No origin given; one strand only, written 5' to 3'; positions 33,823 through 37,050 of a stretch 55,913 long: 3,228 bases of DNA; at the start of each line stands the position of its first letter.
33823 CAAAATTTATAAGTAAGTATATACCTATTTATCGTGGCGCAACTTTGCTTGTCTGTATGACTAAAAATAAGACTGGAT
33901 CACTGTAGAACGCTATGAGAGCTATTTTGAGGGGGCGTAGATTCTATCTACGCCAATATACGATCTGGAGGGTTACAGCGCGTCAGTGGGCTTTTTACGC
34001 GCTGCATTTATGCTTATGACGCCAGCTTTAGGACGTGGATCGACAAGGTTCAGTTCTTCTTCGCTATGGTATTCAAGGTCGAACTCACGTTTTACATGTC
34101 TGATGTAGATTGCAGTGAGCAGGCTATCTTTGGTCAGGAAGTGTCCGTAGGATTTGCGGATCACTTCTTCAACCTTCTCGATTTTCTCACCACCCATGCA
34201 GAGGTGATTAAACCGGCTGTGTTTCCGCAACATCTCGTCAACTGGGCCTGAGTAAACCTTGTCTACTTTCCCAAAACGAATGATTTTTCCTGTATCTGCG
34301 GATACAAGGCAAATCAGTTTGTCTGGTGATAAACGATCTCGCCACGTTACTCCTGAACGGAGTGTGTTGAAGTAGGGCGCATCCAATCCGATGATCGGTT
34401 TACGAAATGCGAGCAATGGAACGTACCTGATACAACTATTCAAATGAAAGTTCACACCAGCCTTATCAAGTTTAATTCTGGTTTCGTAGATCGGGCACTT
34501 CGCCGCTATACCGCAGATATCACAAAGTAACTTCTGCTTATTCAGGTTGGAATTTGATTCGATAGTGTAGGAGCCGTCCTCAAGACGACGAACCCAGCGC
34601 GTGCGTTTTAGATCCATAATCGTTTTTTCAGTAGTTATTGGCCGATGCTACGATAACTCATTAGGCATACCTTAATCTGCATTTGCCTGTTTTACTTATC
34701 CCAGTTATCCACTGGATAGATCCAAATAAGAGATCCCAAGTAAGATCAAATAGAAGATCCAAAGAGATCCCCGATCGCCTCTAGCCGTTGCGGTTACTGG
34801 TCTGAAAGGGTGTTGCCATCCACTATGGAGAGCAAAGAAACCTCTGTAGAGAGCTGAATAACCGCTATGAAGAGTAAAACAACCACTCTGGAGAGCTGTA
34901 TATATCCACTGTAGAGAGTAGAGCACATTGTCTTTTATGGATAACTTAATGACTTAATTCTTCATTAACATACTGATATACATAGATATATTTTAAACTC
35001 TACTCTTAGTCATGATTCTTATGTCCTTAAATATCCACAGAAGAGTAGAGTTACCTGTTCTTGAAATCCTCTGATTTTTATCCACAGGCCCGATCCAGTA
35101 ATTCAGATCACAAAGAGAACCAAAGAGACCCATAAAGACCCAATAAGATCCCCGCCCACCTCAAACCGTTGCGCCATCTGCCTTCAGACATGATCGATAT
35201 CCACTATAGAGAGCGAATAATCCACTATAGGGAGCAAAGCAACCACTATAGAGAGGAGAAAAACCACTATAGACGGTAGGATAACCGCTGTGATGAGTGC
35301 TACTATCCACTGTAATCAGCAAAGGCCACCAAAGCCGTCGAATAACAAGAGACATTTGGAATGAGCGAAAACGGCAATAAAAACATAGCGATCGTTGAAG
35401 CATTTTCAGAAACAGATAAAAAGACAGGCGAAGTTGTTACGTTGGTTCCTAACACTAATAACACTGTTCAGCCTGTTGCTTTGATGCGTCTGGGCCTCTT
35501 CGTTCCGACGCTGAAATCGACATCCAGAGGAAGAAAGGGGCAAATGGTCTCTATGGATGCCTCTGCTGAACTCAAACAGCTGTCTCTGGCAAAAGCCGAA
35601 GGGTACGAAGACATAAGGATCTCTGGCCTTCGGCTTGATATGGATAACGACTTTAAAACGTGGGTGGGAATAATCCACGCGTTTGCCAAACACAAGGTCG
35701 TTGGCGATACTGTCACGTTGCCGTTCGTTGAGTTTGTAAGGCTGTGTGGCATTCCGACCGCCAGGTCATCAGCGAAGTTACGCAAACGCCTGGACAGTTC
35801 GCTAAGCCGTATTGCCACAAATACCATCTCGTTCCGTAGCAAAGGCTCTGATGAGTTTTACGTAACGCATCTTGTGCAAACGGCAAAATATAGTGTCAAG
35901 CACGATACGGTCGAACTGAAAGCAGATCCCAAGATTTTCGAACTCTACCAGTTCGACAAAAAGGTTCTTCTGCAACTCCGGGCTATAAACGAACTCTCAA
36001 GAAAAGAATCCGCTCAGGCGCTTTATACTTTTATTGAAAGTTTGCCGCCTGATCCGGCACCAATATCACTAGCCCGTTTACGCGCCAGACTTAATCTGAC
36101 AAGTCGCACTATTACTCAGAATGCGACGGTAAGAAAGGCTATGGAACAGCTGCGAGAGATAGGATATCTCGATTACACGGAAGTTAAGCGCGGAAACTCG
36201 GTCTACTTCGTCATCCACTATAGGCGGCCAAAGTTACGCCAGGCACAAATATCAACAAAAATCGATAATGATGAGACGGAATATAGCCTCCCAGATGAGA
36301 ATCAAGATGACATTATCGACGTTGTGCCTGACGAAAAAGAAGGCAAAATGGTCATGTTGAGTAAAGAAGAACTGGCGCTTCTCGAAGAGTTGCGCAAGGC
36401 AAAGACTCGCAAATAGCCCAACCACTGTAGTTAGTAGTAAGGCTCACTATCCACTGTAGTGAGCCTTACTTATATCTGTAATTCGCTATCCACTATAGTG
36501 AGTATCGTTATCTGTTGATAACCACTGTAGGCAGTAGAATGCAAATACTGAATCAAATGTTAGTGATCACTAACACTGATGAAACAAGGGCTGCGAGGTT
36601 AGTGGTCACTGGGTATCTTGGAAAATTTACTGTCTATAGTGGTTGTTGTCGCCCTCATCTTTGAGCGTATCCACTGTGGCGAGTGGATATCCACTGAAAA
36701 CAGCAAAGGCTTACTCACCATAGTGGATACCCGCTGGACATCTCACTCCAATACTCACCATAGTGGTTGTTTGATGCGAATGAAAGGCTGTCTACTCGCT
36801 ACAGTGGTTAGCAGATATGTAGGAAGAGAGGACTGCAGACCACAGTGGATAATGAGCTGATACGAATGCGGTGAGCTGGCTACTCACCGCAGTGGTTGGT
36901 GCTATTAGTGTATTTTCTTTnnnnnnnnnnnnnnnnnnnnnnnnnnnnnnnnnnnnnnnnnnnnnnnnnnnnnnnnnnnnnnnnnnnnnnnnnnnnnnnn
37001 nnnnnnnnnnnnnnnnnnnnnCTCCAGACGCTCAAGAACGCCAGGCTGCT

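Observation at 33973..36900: Complete iteron-type plasmid replicon inside the phage-like element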

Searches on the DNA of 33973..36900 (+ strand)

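Call 5: search_dna_similar(query=window:33973-36900:+, collection=phages, mode=near, max_rows=25)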
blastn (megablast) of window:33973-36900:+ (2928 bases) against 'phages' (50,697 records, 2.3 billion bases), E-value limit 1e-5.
Records with a match: 6; places in all: 6; records where one place covers at least 80% of the query: 3.
Best place of each record, by identity: >=99% 1; 90-95% 1; 80-90% 4.
By first word of the organism name: Escherichia 4; Salmonella 2.
By host as written in the record: Salmonella enterica subsp. enterica serovar Typhimurium strain LT2 2; - 1; Escherichia coli strain SCU-175 1; Escherichia coli str. K-12 substr. MG1655 1; Escherichia coli strain SCU-107 1.
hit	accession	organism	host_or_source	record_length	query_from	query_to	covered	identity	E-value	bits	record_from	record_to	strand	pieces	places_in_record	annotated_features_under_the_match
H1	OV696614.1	Escherichia phage Cyrano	-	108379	1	2928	100%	99.5%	0e+0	5319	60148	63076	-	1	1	RepA Replication initiation protein | ASCH RNA-binding domain containing protein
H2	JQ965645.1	Salmonella phage SSU5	Salmonella enterica subsp. enterica ...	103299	50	2928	93%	82.2%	0e+0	2329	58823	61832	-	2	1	putative replication protein RepA | hypothetical protein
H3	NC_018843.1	Salmonella phage SSU5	Salmonella enterica subsp. enterica ...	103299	50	2928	93%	82.2%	0e+0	2329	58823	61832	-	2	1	replication helicase | hypothetical protein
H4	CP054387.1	Escherichia phage CMS-2020a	Escherichia coli strain SCU-175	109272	1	834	28%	89.9%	0e+0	1068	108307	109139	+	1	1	record has no annotation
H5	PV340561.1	Escherichia phage PhiR41_1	Escherichia coli str. K-12 substr. ...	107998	1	834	28%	89.0%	0e+0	1029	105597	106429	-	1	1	hypothetical protein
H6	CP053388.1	Escherichia phage CMS-2020a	Escherichia coli strain SCU-107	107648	1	806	28%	90.5%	0e+0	1062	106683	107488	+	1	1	record has no annotation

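Call 6: get_annotated_region(hit=H1, flank=4000)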
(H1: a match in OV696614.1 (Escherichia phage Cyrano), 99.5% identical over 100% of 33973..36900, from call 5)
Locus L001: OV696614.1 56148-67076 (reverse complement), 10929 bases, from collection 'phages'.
description: Escherichia phage Cyrano genome assembly, segment: complete_genome.
organism: Escherichia phage Cyrano (NCBI taxid 2904711)
taxonomy: Viruses; Duplodnaviria; Heunggongvirae; Uroviricota; Caudoviricetes
host: -; source: -; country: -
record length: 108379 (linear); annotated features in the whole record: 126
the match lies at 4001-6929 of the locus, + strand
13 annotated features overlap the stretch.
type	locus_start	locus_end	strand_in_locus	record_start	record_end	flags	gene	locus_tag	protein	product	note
CDS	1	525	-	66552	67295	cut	-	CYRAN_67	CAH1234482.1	Hypothetical protein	-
CDS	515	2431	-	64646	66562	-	-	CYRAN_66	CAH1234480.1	SbcC-like endonuclease subunit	-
CDS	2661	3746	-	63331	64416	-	-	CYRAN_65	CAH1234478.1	SbcD-like endonuclease subunit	-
CDS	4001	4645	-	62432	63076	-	-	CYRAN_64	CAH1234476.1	ASCH RNA-binding domain containing protein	-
CDS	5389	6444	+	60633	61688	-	-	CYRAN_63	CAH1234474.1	RepA Replication initiation protein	-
CDS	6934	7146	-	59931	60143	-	-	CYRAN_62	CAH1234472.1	P1 Cra protein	putative regulatory protein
CDS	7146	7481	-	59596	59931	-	-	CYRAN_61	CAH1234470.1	Hypothetical protein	-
CDS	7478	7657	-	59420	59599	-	-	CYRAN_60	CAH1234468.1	Hypothetical protein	-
CDS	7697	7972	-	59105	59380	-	-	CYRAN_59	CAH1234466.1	Hypothetical protein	-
CDS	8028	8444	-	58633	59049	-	-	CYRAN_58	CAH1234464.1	Hypothetical protein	-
CDS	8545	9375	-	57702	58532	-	-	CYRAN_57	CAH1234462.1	Stomatin-like integral membrane protein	-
CDS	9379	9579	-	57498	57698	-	-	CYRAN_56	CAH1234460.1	membrane protein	-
CDS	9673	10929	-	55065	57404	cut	-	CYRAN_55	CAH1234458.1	RecA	Homologous recombination protein RecA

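Call 7: get_annotated_region(hit=H2, flank=3000)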
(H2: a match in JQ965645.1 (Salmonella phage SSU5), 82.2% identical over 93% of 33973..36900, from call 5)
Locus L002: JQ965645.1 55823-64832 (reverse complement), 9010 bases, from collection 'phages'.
description: Salmonella phage SSU5, complete genome.
organism: Salmonella phage SSU5 (NCBI taxid 1177632)
taxonomy: Viruses; Duplodnaviria; Heunggongvirae; Uroviricota; Caudoviricetes
host: Salmonella enterica subsp. enterica serovar Typhimurium strain LT2; source: -; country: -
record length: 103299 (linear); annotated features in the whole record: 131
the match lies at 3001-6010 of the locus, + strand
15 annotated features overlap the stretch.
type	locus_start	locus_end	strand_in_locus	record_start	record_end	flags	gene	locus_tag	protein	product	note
CDS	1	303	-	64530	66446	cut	-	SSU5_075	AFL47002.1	putative exonuclease subunit 2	-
CDS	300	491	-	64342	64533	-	-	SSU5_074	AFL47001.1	hypothetical protein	-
CDS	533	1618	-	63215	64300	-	-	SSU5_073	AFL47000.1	putative exonuclease subunit 1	-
CDS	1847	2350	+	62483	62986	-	-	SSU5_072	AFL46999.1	hypothetical protein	-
CDS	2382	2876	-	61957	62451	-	-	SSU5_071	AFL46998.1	putative GNAT family acetyltransferase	-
CDS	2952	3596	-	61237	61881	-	-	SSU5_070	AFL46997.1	hypothetical protein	-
CDS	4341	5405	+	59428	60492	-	-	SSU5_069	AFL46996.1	putative replication protein RepA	-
CDS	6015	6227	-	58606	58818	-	-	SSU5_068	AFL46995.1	putative Cre-associated protein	-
CDS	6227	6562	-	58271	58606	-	-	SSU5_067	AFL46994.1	hypothetical protein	-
CDS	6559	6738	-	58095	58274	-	-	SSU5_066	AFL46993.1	hypothetical protein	-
CDS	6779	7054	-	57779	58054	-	-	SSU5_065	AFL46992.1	hypothetical protein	-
CDS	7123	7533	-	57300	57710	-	-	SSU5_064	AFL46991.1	hypothetical protein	-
CDS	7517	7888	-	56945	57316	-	-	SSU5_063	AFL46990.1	putative NinX-like protein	-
CDS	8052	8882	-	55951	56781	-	-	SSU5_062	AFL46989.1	putative SPFH domain / band 7 protein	-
CDS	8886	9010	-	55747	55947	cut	-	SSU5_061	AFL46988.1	hypothetical protein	-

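Call 8: search_dna_similar(query=window:34640-36900:+, collection=plasmids, mode=near, max_rows=40, rows=spread)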
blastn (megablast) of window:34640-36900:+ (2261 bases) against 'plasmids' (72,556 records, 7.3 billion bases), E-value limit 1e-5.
Records with a match: 339; places in all: 482; records where one place covers at least 80% of the query: 158.
Best place of each record, by identity: >=99% 57; 95-99% 7; 80-90% 270; 60-80% 5.
By first word of the organism name: Escherichia 111; Enterobacter 89; Yersinia 63; Salmonella 42; Citrobacter 23; Klebsiella 3; Rahnella 3; Shigella 2; Raoultella 1; Kluyvera 1; and 1 more.
By predicted mobility (MOB-suite, as given by PLSDB): non-mobilizable 318; conjugative 13; mobilizable 8.
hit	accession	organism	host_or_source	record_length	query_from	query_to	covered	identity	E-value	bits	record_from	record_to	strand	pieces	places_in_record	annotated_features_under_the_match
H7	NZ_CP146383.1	Escherichia marmotae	-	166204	1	2261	100%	100.0%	0e+0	4176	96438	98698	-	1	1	repA: replication protein RepA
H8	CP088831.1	Escherichia coli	Homo sapiens,blood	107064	1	2261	100%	99.3%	0e+0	4093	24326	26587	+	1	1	repA: replication protein RepA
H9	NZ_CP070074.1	Escherichia coli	Homo sapiens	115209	1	2261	100%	99.3%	0e+0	4093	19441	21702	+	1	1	repA: replication protein RepA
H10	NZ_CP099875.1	Escherichia albertii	EW,cell culture,feces,Poyang Lake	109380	1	2166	96%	99.9%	0e+0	3989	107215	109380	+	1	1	repA: replication protein RepA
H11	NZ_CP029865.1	Salmonella enterica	-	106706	39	2258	98%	83.2%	0e+0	2033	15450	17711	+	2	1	repA: replication protein RepA | hypothetical protein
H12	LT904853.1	Salmonella enterica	Homo sapiens,not known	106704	45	2258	98%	83.2%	0e+0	2033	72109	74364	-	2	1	record has no annotation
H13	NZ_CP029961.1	Salmonella enterica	-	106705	45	2258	98%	83.2%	0e+0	2033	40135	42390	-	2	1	repA: replication protein RepA | hypothetical protein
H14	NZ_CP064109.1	Klebsiella oxytoca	Homo sapiens,whole organism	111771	45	2261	91%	83.8%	0e+0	1945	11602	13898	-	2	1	repA: replication protein RepA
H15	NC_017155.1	Yersinia pestis D106004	-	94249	39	2261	91%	83.4%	0e+0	1910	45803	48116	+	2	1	repA: replication protein RepA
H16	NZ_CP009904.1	Yersinia pestis Antiqua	Microbial isolate culture,Human ...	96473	39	2261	91%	83.4%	0e+0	1910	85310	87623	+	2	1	repA: replication protein RepA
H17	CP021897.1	Enterobacter cloacae complex sp.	-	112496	45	2261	91%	83.6%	0e+0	1932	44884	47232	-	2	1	replication protein RepA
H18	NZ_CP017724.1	Salmonella enterica subsp. enterica serovar Stanleyville ...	-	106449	39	2258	91%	83.4%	0e+0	1910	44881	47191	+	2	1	repA: replication protein RepA | hypothetical protein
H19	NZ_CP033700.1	Yersinia pestis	UCC strain,UCC isolate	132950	45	2261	91%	83.5%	0e+0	1910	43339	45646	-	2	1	repA: replication protein RepA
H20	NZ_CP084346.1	Yersinia pestis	marmot,spleen sample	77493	45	2261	91%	83.5%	0e+0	1910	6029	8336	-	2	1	repA: replication protein RepA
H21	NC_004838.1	Yersinia pestis KIM10+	-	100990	45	2261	91%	83.4%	0e+0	1906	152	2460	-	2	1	repA: replication protein RepA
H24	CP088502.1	Escherichia coli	Homo sapiens,blood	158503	8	2039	90%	81.6%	0e+0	1655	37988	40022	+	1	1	repA: replication protein RepA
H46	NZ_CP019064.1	Rahnella sikkimica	bacteria,soil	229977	739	1611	39%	72.0%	4e-60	241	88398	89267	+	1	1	RepB family plasmid replication initiator protein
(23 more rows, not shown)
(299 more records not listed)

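Call 9: get_annotated_region(hit=H8, flank=1500)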
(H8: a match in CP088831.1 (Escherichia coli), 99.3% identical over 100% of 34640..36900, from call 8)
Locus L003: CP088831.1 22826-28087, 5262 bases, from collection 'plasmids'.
description: Escherichia coli strain A17EC0026 plasmid pA17EC0026-1, complete sequence
organism: Escherichia coli (NCBI taxid 562)
taxonomy: Bacteria; Pseudomonadota; Gammaproteobacteria; Enterobacterales; Enterobacteriaceae; Escherichia; Escherichia coli
host: -; source: Homo sapiens,blood; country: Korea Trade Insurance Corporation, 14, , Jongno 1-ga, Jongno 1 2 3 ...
typing (MOB-suite, as given by PLSDB): non-mobilizable; replicon IncFIB
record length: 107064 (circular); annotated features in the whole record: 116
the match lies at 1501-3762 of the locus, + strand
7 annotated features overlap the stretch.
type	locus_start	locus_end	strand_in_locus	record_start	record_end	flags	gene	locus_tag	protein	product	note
CDS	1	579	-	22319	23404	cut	-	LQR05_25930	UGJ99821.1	metallophosphoesterase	-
CDS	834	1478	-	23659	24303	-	-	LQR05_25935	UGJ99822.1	hypothetical protein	-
CDS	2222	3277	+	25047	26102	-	repA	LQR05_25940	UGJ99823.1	replication protein RepA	-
CDS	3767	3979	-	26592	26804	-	-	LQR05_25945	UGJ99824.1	hypothetical protein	-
CDS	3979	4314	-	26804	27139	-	-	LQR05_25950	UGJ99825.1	hypothetical protein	-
CDS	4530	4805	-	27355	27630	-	-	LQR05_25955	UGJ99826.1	hypothetical protein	-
CDS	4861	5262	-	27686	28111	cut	-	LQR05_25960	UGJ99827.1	hypothetical protein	-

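Call 10: get_annotated_region(hit=H21, flank=1500)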
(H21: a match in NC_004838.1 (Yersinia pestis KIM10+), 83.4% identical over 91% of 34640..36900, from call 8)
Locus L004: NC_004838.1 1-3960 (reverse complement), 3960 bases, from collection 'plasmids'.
description: Yersinia pestis KIM10+ plasmid pMT-1, complete sequence
organism: Yersinia pestis KIM10+ (NCBI taxid 187410)
taxonomy: Bacteria; Pseudomonadota; Gammaproteobacteria; Enterobacterales; Yersiniaceae; Yersinia; Yersinia pestis; Yersinia pestis KIM10+
host: -; source: -; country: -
typing (MOB-suite, as given by PLSDB): non-mobilizable; replicon IncFIB
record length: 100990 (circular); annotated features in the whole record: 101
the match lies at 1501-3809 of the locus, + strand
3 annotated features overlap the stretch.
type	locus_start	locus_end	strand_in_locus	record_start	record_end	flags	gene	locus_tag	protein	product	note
CDS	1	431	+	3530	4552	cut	-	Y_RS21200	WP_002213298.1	ABC transporter substrate-binding protein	-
CDS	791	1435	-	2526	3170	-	-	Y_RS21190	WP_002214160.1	hypothetical protein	-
CDS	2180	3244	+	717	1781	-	repA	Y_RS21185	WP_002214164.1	replication protein RepA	-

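Call 11: get_annotated_region(hit=H11, flank=1500)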
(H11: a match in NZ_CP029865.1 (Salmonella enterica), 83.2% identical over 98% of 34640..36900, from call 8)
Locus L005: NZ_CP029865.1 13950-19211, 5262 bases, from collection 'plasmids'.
description: Salmonella enterica subsp. enterica serovar Typhi strain 343077_228157 plasmid pHCM2, complete sequence
organism: Salmonella enterica (NCBI taxid 90370)
taxonomy: Bacteria; Pseudomonadota; Gammaproteobacteria; Enterobacterales; Enterobacteriaceae; Salmonella; Salmonella enterica
host: -; source: -; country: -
typing (MOB-suite, as given by PLSDB): non-mobilizable; replicon IncFIB
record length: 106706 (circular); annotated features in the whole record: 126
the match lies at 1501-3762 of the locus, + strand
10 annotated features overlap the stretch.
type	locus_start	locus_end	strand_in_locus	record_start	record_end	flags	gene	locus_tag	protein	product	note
CDS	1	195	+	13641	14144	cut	-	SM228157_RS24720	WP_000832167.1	hypothetical protein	-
CDS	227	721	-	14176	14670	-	-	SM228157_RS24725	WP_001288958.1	GNAT family N-acetyltransferase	-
CDS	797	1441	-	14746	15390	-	-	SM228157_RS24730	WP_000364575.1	hypothetical protein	-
CDS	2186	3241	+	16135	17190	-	repA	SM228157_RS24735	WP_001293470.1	replication protein RepA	-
CDS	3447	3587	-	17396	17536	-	-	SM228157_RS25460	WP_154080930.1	hypothetical protein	-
CDS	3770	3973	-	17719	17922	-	-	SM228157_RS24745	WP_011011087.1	hypothetical protein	-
CDS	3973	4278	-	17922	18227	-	-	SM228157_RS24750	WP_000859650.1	hypothetical protein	-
CDS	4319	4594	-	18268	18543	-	-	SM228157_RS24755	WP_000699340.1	hypothetical protein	-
CDS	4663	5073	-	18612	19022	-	-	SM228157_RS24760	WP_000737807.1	hypothetical protein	-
CDS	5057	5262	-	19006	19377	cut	-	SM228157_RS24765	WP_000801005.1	DUF2591 domain-containing protein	-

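Call 12: get_annotated_region(hit=H24, flank=1500)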
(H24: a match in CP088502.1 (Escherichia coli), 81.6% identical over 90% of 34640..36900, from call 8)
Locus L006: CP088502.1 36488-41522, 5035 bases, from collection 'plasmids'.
description: Escherichia coli strain E16EC1016 plasmid pE16EC1016-4, complete sequence
organism: Escherichia coli (NCBI taxid 562)
taxonomy: Bacteria; Pseudomonadota; Gammaproteobacteria; Enterobacterales; Enterobacteriaceae; Escherichia; Escherichia coli
host: -; source: Homo sapiens,blood; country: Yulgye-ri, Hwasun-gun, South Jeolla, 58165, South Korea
typing (MOB-suite, as given by PLSDB): mobilizable; replicon IncFIB,IncHI1B; relaxase MOBH
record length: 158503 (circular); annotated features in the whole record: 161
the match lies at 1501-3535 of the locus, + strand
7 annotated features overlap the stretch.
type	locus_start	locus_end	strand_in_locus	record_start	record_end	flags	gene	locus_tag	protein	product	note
CDS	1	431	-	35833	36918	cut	-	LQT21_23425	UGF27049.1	metallophosphoesterase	-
CDS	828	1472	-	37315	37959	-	-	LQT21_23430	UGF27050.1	hypothetical protein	-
CDS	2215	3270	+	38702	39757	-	repA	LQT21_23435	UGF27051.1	replication protein RepA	-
CDS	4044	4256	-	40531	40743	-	-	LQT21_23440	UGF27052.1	hypothetical protein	-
CDS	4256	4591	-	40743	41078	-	-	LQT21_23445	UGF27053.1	hypothetical protein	-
CDS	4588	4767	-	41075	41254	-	-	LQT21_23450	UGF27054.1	hypothetical protein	-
CDS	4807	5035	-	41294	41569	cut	-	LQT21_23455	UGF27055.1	hypothetical protein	-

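Call 40: get_annotated_region(hit=H46, flank=2000)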
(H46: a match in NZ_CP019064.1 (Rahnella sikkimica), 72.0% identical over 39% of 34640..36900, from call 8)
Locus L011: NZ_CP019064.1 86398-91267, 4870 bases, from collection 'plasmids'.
description: Rahnella sikkimica strain ERMR1:05 plasmid unnamed2, complete sequence
organism: Rahnella sikkimica (NCBI taxid 1805933)
taxonomy: Bacteria; Pseudomonadota; Gammaproteobacteria; Enterobacterales; Yersiniaceae; Rahnella; Rahnella sikkimica
host: -; source: bacteria,soil; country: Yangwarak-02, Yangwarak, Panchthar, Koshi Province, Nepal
typing (MOB-suite, as given by PLSDB): non-mobilizable; replicon rep_cluster_865; mating-pair formation MPF_F
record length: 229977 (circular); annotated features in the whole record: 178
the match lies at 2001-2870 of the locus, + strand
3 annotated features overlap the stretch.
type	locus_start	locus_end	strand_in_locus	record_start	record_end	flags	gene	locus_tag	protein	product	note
CDS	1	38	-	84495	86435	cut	-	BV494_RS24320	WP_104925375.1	MacB family efflux pump subunit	-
CDS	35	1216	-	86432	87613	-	-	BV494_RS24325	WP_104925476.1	efflux RND transporter periplasmic adaptor subunit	GO:0006810 - transport [Evidence IEA]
CDS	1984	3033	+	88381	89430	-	-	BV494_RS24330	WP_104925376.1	RepB family plasmid replication initiator protein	GO:0006270 - DNA replication initiation [Evidence IEA]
